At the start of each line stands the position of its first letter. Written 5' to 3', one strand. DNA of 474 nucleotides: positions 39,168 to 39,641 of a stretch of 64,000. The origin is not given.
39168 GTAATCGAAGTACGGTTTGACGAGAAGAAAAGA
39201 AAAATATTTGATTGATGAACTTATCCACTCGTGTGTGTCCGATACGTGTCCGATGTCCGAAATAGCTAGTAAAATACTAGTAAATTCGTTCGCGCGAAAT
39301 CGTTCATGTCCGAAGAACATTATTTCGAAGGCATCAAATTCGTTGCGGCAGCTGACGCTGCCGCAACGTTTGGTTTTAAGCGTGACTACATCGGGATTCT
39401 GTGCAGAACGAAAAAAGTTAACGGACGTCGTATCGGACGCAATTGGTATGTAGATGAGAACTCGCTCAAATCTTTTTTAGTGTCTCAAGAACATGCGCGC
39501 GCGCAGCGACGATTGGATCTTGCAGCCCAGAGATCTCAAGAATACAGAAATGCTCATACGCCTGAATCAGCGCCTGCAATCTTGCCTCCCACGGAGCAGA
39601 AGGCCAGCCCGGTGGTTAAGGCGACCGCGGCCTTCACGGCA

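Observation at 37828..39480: Shared N-terminal HTH_17-like motif in the giant protein and in the small membrane protein immediately upstream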

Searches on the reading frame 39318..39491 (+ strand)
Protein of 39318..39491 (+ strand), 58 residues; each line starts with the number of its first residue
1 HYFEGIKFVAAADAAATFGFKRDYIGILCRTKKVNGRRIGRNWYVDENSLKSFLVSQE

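Call 6: search_protein_families(library=pfam, proteins=[window:39318-39491:+], max_evalue=10)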
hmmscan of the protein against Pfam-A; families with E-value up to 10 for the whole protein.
seq(58 aa): 1 family
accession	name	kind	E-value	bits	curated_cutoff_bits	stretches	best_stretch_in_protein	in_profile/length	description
PF12728.13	HTH_17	-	0.0056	17.4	27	1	12-54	5-47/51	Helix-turn-helix domain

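Call 80: search_solved_structures(query=A4, max_evalue=10, show_alignments=5)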
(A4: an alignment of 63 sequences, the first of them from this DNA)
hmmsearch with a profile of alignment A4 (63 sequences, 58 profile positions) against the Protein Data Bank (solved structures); distinct sequences matched with E-value up to 10: 1.
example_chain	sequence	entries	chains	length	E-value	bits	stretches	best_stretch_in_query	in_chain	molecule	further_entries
3ct7_A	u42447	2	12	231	1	12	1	21-32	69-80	D-allulose-6-phosphate 3-epimerase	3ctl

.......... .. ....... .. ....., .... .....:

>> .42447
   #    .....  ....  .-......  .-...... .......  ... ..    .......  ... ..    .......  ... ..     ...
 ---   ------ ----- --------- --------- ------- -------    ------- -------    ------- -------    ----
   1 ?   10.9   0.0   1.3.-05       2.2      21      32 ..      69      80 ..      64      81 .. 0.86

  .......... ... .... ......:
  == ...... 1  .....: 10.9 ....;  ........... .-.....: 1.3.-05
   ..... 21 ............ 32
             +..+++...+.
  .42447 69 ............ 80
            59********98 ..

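Call 81: search_protein_families(library=pfam, alignment_id=A4, max_evalue=0.01)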
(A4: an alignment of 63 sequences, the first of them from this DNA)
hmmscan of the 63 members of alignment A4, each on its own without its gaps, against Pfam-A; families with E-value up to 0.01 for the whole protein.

A. member 1, seq(58 aa): 1 family
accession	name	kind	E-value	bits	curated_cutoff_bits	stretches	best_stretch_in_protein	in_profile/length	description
PF12728.13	HTH_17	-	0.0056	17.4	27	1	12-54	5-47/51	Helix-turn-helix domain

B. families by the number of members that match (of 63 scanned): 6 families
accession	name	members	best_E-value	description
PF12728.13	HTH_17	59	1.3e-10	Helix-turn-helix domain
PF13338.12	AbiEi_4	9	0.00018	Transcriptional regulator, AbiEi antitoxin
PF20987.3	I-TevI_DNA-bd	1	0.0011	Intron-encoded endonuclease 1, DNA-binding domain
PF23255.1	DUF7070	1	0.0071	Domain of unknown function (DUF7070)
PF01016.24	Ribosomal_L27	1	0.0088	Ribosomal L27 protein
PF19934.4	DUF6397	1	0.0096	Family of unknown function (DUF6397)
